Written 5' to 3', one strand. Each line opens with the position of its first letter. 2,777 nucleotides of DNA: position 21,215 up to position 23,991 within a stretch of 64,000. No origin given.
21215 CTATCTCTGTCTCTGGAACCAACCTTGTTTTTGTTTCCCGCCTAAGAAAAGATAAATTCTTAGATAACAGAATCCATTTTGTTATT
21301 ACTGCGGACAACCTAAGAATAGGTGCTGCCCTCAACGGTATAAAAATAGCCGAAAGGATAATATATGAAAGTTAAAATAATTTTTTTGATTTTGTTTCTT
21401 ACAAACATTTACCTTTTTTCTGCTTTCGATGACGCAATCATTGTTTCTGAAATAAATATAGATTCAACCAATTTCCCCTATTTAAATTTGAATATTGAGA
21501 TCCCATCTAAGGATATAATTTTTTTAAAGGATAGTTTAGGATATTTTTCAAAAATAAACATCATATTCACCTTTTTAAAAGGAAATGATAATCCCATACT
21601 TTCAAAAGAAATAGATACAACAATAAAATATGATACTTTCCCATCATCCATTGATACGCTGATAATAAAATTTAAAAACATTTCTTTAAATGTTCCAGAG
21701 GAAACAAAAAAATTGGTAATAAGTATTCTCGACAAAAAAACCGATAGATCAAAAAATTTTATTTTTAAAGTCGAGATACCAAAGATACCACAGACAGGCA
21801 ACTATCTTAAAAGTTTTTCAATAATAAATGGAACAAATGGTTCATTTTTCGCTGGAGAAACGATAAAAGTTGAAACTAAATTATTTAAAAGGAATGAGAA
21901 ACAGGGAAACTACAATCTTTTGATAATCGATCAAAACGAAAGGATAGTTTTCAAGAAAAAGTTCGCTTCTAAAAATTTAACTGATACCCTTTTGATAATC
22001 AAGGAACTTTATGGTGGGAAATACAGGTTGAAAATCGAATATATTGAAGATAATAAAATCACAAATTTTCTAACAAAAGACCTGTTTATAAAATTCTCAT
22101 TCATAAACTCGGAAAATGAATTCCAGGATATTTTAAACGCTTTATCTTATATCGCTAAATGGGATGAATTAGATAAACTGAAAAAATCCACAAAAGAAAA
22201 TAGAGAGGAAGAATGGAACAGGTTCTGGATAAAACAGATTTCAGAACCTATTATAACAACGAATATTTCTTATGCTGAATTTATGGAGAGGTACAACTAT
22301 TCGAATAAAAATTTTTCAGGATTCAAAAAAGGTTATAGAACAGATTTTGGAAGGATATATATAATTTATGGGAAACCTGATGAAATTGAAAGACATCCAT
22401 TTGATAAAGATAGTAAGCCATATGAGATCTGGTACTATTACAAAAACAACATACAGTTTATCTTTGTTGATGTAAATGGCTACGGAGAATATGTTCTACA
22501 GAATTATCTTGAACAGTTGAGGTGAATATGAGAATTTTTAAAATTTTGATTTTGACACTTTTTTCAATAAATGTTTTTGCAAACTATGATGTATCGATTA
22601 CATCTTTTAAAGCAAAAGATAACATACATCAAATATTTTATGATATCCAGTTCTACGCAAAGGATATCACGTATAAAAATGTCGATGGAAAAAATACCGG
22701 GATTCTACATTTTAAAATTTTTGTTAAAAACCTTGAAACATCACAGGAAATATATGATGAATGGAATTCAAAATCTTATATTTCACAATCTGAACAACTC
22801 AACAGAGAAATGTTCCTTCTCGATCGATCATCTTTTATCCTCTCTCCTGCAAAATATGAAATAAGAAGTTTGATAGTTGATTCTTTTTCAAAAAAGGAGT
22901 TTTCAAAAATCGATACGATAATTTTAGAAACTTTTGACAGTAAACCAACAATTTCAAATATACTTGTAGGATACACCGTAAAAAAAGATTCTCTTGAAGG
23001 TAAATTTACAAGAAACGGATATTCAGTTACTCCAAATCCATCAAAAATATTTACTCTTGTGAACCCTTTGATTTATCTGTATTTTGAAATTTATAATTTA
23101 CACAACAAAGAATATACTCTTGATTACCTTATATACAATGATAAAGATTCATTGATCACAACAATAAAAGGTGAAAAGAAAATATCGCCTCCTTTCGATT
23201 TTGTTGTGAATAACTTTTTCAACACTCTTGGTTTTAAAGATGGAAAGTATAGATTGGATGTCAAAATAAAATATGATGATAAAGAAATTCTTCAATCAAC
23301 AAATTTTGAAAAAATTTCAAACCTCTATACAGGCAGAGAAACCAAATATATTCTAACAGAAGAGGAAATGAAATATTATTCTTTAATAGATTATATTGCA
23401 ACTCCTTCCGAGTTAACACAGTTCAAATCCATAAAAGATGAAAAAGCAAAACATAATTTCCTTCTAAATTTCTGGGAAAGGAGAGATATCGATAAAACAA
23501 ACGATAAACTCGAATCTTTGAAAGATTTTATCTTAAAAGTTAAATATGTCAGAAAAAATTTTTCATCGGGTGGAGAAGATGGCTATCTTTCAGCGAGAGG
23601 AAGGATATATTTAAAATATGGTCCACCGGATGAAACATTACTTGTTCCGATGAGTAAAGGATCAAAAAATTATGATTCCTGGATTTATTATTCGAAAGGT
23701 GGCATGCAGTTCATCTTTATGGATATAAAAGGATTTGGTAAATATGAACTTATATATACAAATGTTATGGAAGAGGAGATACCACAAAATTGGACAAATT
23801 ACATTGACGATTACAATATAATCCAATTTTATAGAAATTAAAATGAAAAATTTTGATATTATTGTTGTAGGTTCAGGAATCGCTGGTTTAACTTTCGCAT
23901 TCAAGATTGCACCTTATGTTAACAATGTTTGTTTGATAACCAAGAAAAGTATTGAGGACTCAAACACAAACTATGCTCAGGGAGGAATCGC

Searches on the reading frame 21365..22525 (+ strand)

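Call 8: search_protein_families(library=pfam, proteins=[window:21365-22525:+], max_evalue=0.00001)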
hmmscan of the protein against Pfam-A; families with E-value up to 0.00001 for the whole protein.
window:21365-22525:+ (386 aa): 1 family
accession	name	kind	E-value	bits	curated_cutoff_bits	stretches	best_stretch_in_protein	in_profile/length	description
PF20094.4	GWxTD_dom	-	3.7e-15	56.6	26.9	1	251-370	28-142/172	GWxTD domain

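Call 12: search_protein_families(library=ncbifam, proteins=[window:21365-22525:+], max_evalue=0.01)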
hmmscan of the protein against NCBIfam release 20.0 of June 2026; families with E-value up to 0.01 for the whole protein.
window:21365-22525:+ (386 aa): 1 family
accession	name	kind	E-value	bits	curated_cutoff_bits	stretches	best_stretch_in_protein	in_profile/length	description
TIGR04514.1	GWxTD_dom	domain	6.2e-26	91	28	1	257-359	3-105/105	GWxTD domain-containing protein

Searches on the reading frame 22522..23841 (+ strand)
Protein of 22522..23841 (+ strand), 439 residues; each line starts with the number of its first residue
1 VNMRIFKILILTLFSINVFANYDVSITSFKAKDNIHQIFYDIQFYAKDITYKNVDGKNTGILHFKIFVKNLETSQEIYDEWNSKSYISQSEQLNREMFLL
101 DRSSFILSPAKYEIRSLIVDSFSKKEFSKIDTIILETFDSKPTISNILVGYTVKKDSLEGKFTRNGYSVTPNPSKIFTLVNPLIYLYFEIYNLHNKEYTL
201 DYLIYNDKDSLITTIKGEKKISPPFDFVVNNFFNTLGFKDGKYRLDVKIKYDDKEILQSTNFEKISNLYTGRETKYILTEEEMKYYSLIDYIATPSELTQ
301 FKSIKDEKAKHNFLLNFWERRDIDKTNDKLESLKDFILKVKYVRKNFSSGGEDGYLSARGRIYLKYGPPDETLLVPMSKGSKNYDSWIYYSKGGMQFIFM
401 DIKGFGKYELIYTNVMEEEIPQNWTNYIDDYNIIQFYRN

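Call 8: search_protein_families(library=pfam, proteins=[window:22522-23841:+], max_evalue=0.00001)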
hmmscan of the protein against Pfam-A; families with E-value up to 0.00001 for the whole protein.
window:22522-23841:+ (439 aa): 0 families

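Call 12: search_protein_families(library=ncbifam, proteins=[window:22522-23841:+], max_evalue=0.01)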
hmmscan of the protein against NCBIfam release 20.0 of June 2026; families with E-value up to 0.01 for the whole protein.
window:22522-23841:+ (439 aa): 1 family
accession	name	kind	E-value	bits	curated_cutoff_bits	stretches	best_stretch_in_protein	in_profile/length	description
TIGR04514.1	GWxTD_dom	domain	4.2e-20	72.2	28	1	286-390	3-105/105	GWxTD domain-containing protein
